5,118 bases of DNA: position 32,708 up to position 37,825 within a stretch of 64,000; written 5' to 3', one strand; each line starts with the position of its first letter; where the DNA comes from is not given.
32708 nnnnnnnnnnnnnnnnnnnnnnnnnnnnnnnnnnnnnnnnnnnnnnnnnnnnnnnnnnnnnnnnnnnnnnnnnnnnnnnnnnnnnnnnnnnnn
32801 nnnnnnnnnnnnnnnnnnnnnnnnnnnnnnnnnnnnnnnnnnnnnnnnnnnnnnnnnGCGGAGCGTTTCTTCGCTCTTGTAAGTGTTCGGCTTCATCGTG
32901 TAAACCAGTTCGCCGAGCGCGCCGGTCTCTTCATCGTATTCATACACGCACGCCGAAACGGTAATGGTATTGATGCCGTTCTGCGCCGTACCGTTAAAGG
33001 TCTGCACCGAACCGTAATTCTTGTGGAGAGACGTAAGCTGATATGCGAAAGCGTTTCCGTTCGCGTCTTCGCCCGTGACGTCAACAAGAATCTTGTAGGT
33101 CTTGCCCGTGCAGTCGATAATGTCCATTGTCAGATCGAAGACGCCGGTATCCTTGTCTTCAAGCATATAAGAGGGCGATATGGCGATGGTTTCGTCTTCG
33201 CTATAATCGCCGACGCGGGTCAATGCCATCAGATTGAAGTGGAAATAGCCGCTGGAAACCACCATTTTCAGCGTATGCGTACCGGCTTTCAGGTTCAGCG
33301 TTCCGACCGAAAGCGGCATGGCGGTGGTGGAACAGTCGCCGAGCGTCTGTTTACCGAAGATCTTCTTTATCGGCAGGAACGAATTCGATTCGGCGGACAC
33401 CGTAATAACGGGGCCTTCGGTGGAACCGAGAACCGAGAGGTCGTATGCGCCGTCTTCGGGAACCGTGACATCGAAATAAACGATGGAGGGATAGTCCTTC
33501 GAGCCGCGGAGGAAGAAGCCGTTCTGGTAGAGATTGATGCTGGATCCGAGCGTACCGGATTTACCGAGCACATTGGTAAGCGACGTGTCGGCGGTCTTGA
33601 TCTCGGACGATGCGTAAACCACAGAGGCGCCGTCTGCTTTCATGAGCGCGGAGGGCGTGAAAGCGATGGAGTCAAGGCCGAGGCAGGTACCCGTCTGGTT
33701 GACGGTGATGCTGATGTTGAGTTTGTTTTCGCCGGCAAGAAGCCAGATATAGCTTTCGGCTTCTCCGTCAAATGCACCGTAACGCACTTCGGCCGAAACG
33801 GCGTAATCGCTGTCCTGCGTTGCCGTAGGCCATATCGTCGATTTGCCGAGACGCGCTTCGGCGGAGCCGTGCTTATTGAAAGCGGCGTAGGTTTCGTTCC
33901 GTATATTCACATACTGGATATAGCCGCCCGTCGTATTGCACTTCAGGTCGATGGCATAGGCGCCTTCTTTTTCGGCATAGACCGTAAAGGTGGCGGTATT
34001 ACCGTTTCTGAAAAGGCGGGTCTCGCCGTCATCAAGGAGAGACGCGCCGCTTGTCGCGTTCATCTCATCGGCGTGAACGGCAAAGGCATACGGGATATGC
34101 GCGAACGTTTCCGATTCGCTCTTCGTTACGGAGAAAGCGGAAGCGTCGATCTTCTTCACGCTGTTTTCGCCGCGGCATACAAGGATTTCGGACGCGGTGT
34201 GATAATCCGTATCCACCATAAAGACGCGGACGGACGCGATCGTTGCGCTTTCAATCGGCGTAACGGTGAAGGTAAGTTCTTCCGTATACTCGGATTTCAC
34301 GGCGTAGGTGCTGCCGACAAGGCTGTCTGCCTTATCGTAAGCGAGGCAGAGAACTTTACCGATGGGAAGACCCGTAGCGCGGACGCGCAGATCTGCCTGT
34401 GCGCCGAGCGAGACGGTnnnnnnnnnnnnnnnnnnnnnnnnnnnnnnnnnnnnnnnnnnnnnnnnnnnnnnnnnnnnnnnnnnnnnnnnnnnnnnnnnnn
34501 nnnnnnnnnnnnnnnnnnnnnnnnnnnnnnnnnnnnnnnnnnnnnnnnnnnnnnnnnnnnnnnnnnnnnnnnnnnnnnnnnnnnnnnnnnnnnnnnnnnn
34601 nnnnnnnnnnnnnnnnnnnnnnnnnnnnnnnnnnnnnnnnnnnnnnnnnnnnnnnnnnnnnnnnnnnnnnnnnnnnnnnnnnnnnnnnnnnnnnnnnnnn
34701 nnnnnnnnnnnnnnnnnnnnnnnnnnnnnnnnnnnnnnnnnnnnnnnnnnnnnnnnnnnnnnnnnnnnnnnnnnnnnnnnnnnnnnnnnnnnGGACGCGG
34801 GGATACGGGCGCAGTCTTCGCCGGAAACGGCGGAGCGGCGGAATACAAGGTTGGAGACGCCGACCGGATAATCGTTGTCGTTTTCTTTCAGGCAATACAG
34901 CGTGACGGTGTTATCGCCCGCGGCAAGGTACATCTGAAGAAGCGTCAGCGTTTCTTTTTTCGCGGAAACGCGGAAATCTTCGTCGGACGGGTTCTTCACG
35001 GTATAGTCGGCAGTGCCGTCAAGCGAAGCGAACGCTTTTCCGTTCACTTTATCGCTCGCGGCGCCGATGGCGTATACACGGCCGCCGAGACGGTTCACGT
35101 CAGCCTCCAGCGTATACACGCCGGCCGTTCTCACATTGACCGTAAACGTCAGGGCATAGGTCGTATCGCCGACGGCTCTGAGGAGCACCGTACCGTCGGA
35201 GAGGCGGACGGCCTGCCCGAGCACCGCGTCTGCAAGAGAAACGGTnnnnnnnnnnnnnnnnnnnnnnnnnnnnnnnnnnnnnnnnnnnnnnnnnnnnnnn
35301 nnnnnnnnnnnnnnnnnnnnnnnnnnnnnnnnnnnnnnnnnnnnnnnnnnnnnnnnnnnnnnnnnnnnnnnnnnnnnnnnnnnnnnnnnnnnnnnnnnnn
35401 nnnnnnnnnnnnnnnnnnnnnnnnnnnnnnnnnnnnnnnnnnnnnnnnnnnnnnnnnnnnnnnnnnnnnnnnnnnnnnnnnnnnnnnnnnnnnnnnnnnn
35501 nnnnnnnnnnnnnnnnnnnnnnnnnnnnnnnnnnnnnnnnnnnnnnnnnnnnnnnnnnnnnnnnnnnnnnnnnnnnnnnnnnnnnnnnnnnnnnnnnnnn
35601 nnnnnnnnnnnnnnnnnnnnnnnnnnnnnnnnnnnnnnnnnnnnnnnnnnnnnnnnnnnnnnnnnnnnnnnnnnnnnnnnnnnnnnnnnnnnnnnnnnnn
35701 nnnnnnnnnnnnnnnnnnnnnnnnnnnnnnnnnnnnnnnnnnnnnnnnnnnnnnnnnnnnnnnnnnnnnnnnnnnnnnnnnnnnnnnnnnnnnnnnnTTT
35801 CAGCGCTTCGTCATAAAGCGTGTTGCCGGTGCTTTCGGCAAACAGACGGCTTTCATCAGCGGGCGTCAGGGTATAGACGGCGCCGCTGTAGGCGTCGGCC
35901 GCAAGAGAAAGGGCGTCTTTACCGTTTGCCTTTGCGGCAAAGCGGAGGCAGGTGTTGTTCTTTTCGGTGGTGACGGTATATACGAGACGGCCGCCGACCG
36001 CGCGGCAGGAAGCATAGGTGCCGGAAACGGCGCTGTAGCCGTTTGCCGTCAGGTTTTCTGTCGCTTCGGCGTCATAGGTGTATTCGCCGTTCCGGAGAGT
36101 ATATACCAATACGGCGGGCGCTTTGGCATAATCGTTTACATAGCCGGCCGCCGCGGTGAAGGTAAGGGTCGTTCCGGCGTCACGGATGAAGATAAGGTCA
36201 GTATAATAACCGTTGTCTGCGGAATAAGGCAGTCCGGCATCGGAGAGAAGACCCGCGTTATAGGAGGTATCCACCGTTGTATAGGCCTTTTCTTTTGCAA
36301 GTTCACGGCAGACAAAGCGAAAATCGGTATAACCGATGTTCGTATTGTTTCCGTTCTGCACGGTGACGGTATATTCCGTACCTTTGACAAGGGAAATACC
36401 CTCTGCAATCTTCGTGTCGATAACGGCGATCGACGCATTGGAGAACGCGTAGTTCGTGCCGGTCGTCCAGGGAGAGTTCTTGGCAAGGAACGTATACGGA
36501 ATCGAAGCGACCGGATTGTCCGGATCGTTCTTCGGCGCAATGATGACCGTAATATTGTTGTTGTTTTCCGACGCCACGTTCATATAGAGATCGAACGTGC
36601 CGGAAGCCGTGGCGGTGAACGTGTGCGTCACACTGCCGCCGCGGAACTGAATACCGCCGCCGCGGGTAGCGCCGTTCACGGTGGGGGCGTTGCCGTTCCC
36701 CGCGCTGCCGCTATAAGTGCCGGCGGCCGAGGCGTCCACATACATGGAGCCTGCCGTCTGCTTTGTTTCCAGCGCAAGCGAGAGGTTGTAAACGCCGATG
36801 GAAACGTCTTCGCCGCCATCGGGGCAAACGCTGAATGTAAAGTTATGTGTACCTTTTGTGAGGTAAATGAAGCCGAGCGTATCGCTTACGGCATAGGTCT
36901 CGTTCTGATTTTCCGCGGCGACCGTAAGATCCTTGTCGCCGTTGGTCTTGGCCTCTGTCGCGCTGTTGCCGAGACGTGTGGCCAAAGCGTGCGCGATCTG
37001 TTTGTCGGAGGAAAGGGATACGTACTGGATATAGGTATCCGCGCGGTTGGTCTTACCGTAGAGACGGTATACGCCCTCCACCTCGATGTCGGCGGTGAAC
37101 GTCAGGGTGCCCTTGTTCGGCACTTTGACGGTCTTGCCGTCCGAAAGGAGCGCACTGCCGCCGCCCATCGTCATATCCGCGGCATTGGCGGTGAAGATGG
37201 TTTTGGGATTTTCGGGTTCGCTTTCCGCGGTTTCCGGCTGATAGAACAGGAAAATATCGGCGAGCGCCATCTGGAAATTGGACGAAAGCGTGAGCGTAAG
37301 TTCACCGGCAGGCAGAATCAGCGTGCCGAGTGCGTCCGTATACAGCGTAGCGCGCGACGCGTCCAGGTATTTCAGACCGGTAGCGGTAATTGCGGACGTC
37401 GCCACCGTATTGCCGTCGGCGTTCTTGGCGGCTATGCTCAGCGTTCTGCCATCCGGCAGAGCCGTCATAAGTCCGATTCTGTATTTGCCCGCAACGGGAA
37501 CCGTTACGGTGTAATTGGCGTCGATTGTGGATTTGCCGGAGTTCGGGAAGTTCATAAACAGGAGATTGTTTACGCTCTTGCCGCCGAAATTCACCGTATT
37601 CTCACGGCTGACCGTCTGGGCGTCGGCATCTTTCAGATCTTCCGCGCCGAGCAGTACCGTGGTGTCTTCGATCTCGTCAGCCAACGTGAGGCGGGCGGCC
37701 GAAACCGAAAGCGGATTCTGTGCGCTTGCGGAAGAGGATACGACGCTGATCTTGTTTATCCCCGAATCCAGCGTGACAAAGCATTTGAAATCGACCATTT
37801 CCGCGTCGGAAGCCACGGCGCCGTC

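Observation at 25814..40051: AraC-flanked locus of three phosphoesterases built around an 8.3-kb secreted megaprotein gene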

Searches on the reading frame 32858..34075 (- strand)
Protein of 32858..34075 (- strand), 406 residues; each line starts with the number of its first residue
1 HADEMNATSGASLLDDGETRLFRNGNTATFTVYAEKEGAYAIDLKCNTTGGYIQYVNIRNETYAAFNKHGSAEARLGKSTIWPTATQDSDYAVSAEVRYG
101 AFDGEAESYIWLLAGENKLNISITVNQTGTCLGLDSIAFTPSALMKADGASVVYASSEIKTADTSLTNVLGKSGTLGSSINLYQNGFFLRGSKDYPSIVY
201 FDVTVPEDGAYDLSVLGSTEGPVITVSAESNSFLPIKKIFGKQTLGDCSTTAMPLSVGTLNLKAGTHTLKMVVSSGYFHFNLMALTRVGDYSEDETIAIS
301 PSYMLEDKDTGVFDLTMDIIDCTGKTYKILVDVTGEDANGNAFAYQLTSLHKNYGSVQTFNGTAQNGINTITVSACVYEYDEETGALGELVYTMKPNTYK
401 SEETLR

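Call 66: predict_structure(alignment_id=A6)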
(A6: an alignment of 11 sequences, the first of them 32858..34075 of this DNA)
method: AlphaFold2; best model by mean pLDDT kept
length: 406 residues; sequences in the alignment: 11
mean_pLDDT: 87.6   pTM: 0.80
mean pLDDT of the five models: 87.6, 87.0, 85.8, 85.7, 84.3
residues with pLDDT >= 90: 237; 70-90: 136; 50-70: 30; < 50: 3
segments of 3 or more residues with pLDDT < 50: 404-406
pLDDT, mean of each block of 10 residues (from residue 1): 93 96 95 94 94 92 76 89 92 89 88 94 90 96 74 62 69 73 77 89 89 92 91 92 86 91 91 92 90 85 84 89 90 94 94 85 89 93 91 90 53
secondary structure, 60 per line:
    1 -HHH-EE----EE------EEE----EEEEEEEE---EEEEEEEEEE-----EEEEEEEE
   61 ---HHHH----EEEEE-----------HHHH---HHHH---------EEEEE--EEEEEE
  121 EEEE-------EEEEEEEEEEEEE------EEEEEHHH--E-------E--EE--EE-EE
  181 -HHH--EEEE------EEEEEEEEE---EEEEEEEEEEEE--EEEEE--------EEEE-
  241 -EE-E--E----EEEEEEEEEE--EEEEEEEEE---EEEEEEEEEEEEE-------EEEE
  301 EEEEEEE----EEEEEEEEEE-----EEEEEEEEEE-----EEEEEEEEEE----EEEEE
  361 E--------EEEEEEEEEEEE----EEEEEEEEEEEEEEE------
elements in order: E20-22 E27-34 E38-47 E53-60 H64-67 E72-76 H88-91 H95-98 E108-112 E115-124 E132-144 E151-155 E187-190 E197-205 E209-220 E223-227 E236-239 E253-262 E265-273 E277-289 E297-307 E312-321 E327-336 E342-351 E356-361 E370-381 E386-400
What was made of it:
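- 32858..34060 (-): Gene 3 aa 1590-1990: the jelly-roll module pair M7-M8 plus an Ig-like domain. This unit precedes the MPE module in every extended family member. AF2 pLDDT 87.6 (call 66).
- The AF2 model of the M7-M8-Ig segment has pLDDT 87.6 (call 66).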

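Call 69: fold_search(model_id=the predicted structure, library=pdb)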
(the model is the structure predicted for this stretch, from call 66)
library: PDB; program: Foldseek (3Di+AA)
matches with E <= 10: 1630; with E <= 0.001: 114
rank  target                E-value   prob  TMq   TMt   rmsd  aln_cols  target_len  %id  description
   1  8u01                  3.4e-06  1.00  0.22  0.12  10.4       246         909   11  Crystal Structure of the Glycoside Hydrolase Family 2 TIM Barrel-domain Containing Protein from Phocaeicola plebeius (released 2023-09-27)
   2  4w8j                  3.4e-06  0.99  0.18  0.09  24.0       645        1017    9  Structure of the full-length insecticidal protein Cry1Ac reveals intriguing details of toxin packaging into in vivo form (released 2014-09-17)
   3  6mvg_C                3.7e-06  1.00  0.17  0.12  13.2       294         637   11  Crystal structure of FMN-binding beta-glucuronidase from Ruminococcus gnavus (released 2019-01-30)
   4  5uj6_A                4.1e-06  1.00  0.19  0.12  11.7       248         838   13  Crystal Structure of Bacteroides Uniformis beta-glucuronidase (released 2017-06-28)
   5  6d50_A                4.5e-06  1.00  0.20  0.12  11.7       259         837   10  Bacteroides uniforms beta-glucuronidase 2 bound to D-glucaro-1,5-lactone (released 2018-10-17)
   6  5n6u_A                1.0e-05  1.00  0.23  0.13  10.6       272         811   10  Crystal structure of Beta-D-Mannosidase from Dictyoglomus thermophilum. (released 2017-04-12)
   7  6mvg_A                1.9e-05  1.00  0.17  0.12  13.0       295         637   12  Crystal structure of FMN-binding beta-glucuronidase from Ruminococcus gnavus (released 2019-01-30)
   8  8w7n                  2.0e-05  1.00  0.23  0.10  24.2       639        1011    9  Crystal structure of the in-cell Cry1Aa purified from Bacillus thuringiensis (released 2024-03-06)
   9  8dhl_B                2.3e-05  1.00  0.21  0.12  11.5       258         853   12  Tannerella forsythia beta-glucuronidase (L2) (released 2023-05-17)
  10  3bga_A                2.3e-05  0.98  0.19  0.10  18.5       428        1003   10  Crystal structure of beta-galactosidase from Bacteroides thetaiotaomicron VPI-5482 (released 2007-12-11)
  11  4kh9_B                2.9e-05  0.99  0.19  0.21  23.2       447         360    9  Crystal structure of a DUF4785 family protein (lpg0956) from Legionella pneumophila subsp. pneumophila str. Philadelph (released 2013-07-03)
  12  6ncw_D                3.3e-05  1.00  0.18  0.14  12.1       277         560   12  Crystal structure of a GH2 beta-galacturonidase from Eisenbergiella tayi bound to glycerol (released 2019-02-20)
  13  8ges_B                3.3e-05  1.00  0.16  0.12  13.1       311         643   10  R. hominis 2 beta-glucuronidase bound to UNC10201652-glucuronide (released 2024-02-14)
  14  6byg_A                3.7e-05  1.00  0.22  0.12   9.6       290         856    8  Crystal structure of the nucleophile mutant (E575A) of the GH2 exo-beta-mannanase from Xanthomonas axonopodis pv. citr (released 2018-07-18)
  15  6ncw_A                3.8e-05  1.00  0.18  0.14  13.9       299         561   12  Crystal structure of a GH2 beta-galacturonidase from Eisenbergiella tayi bound to glycerol (released 2019-02-20)
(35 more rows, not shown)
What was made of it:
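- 32858..34060 (-): Foldseek matches sugar-binding jelly rolls of GH2 enzymes (call 69).
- On CBM6/CBM35 carbohydrate-binding modules: Foldseek matches sugar-binding jelly-roll plus Ig arrays of GH2 enzymes and Cry protoxin domains, E about 3e-6 (call 69).
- It matches sugar-binding jelly rolls (call 69).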

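Call 95: search_solved_structures(query=A6, max_evalue=10, show_alignments=2)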
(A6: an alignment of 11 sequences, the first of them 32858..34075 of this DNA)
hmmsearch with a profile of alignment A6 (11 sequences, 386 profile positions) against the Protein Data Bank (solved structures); distinct sequences matched with E-value up to 10: 12.
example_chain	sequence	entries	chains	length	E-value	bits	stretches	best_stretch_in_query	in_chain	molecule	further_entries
8zvk_A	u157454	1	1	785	0.00012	24.6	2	183-278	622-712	AaBgIC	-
2bgo_A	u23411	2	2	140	0.023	17.2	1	167-261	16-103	ENDO-B1,4-MANNANASE 5C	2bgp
2cdo_A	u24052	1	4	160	0.049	16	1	181-266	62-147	BETA-AGARASE 1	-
2cdp_A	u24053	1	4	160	0.051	16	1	181-266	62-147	BETA-AGARASE 1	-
2vzp_A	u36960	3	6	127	0.075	15.4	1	183-236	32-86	EXO-BETA-D-GLUCOSAMINIDASE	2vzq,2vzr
1uxz_A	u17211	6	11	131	0.15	14.5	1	160-277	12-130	CELLULASE B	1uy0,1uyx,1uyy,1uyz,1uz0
8j3x_A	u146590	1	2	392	0.31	13.4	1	189-275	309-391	Putative polysaccharide-binding protein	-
8j3y_A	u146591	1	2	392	0.31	13.4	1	189-275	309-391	Putative polysaccharide-binding protein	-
2wz8_A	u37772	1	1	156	0.62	12.4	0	109-126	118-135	CELLULOSOME PROTEIN DOCKERIN TYPE I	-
9rzx_A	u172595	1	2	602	1.1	11.7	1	183-265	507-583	Alpha-L-fucosidase, family GH29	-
1fa4_A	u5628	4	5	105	1.2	11.5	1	6-57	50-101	PLASTOCYANIN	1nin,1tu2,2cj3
2gim_A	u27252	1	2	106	1.2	11.5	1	6-57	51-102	Plastocyanin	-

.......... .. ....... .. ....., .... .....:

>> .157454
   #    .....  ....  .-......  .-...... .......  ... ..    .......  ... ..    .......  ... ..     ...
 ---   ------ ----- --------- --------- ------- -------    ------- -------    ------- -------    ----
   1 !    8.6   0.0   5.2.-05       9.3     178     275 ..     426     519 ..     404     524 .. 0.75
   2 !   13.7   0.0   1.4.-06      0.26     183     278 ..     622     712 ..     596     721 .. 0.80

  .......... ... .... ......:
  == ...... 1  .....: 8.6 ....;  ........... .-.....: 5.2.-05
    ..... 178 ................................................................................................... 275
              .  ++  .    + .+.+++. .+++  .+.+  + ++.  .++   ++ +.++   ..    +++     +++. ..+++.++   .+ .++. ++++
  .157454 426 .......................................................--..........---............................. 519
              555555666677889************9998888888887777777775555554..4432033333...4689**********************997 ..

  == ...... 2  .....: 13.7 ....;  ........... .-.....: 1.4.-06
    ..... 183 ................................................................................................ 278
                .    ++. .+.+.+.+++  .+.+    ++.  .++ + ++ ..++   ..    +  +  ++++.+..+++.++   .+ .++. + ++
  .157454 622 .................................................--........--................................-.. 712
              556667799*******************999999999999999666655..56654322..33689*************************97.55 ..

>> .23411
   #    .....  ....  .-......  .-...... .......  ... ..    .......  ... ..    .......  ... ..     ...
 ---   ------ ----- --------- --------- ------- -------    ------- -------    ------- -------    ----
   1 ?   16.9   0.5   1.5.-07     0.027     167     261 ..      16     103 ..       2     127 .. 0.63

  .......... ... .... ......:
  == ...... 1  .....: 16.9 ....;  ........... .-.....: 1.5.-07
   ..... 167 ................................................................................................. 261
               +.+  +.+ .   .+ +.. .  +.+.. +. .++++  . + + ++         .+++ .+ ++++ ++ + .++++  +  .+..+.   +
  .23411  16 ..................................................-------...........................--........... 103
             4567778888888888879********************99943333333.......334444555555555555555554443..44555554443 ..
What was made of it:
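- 32858..34060 (-): The top hits of a PDB profile search were almost all CBM6/35 (call 95).
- On CBM6/CBM35 carbohydrate-binding modules: A profile search against the PDB gave almost only CBM6/35 among its top hits, but weakly (1.2e-4 to 0.15; call 95).
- Its profile's top PDB hits were almost all CBM6/35, best E 1.2e-4 (call 95). Eight CBM6/35-like modules (call 95) are not expected for a nuclease.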

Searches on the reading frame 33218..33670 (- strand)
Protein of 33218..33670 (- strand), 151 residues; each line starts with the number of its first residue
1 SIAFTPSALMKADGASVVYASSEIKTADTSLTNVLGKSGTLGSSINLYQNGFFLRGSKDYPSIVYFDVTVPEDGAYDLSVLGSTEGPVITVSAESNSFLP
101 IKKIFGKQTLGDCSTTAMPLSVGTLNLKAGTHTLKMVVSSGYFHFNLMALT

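Call 42: search_protein_families(library=pfam, proteins=[window:33218-33670:-], max_evalue=1)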
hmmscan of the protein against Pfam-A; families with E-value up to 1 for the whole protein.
window:33218-33670:- (151 aa): 2 families
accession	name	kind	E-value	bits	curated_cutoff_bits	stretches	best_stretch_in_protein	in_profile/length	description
PF16990.11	CBM_35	-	0.00058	20.6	28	1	61-150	35-118/121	Carbohydrate binding module (family 35)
PF03422.21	CBM_6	-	0.25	12.1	28.9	0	65-146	36-119/125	Carbohydrate binding module (family 6)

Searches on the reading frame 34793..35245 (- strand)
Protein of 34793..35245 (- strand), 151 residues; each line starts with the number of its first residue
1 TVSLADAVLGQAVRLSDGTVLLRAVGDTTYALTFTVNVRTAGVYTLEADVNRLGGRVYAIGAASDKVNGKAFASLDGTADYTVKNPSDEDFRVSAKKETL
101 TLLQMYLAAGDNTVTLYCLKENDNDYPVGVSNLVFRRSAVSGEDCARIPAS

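Call 41: search_protein_families(library=pfam, proteins=[window:34793-35245:-], max_evalue=1)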
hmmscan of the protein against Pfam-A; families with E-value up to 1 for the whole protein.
window:34793-35245:- (151 aa): 1 family
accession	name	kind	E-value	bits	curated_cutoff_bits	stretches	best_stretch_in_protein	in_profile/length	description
PF16990.11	CBM_35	-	0.042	14.6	28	1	14-50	20-56/121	Carbohydrate binding module (family 35)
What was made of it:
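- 34475..35227 (-): Gene 3 aa 1201-1451: the jelly-roll module pair M5-M6. CBM_35 is sub-threshold (call 41).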

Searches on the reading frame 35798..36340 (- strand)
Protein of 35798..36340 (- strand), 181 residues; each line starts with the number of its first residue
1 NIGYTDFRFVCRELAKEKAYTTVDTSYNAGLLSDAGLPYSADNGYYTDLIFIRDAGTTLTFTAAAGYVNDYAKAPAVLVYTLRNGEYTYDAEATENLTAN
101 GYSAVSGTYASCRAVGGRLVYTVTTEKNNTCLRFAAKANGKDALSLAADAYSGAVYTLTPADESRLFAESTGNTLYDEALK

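Call 41: search_protein_families(library=pfam, proteins=[window:35798-36340:-], max_evalue=1)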
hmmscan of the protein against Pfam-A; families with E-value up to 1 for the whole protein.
window:35798-36340:- (181 aa): 1 family
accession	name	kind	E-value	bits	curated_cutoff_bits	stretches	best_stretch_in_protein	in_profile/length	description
PF08699.15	ArgoL1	-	0.049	13.7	22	1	93-120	13-40/52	Argonaute linker 1 domain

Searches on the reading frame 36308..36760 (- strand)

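Call 41: search_protein_families(library=pfam, proteins=[window:36308-36760:-], max_evalue=1)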
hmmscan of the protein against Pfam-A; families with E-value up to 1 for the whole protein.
window:36308-36760:- (151 aa): 2 families
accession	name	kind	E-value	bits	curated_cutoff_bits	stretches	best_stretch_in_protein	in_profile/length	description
PF25699.1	AcrF8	-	0.0047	17.4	27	1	92-142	4-52/92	Anti-CRISPR protein AcrF8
PF17936.7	Big_6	-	0.14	12.9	27.6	1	38-75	30-67/83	Bacterial Ig domain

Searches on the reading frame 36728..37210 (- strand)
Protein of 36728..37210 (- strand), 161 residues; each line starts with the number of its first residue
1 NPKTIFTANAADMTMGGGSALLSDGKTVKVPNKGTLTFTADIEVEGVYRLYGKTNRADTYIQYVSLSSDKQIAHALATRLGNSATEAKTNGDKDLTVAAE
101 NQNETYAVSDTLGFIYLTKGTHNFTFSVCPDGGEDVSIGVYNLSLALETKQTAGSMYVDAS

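Call 41: search_protein_families(library=pfam, proteins=[window:36728-37210:-], max_evalue=1)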
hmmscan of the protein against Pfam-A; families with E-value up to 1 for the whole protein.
window:36728-37210:- (161 aa): 1 family
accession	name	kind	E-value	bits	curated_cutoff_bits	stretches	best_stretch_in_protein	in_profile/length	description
PF05775.19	AfaD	-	0.017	15.9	30.8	1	87-145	45-102/104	Enterobacteria AfaD invasin protein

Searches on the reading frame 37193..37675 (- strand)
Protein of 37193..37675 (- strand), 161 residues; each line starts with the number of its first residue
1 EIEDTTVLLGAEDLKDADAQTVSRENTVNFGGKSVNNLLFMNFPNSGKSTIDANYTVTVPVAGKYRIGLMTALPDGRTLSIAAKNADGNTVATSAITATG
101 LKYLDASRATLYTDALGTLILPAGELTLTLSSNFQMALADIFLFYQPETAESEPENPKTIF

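Call 41: search_protein_families(library=pfam, proteins=[window:37193-37675:-], max_evalue=1)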
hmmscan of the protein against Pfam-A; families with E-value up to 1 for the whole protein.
window:37193-37675:- (161 aa): 3 families
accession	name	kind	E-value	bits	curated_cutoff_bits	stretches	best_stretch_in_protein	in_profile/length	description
PF17936.7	Big_6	-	0.00022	21.9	27.6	1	56-99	39-82/83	Bacterial Ig domain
PF12073.14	DUF3553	-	0.23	11.5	20.3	1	35-55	24-44/50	Protein of unknown function (DUF3553)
PF06089.17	Asparaginase_II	-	0.26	10.6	25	1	72-109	259-295/322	L-asparaginase II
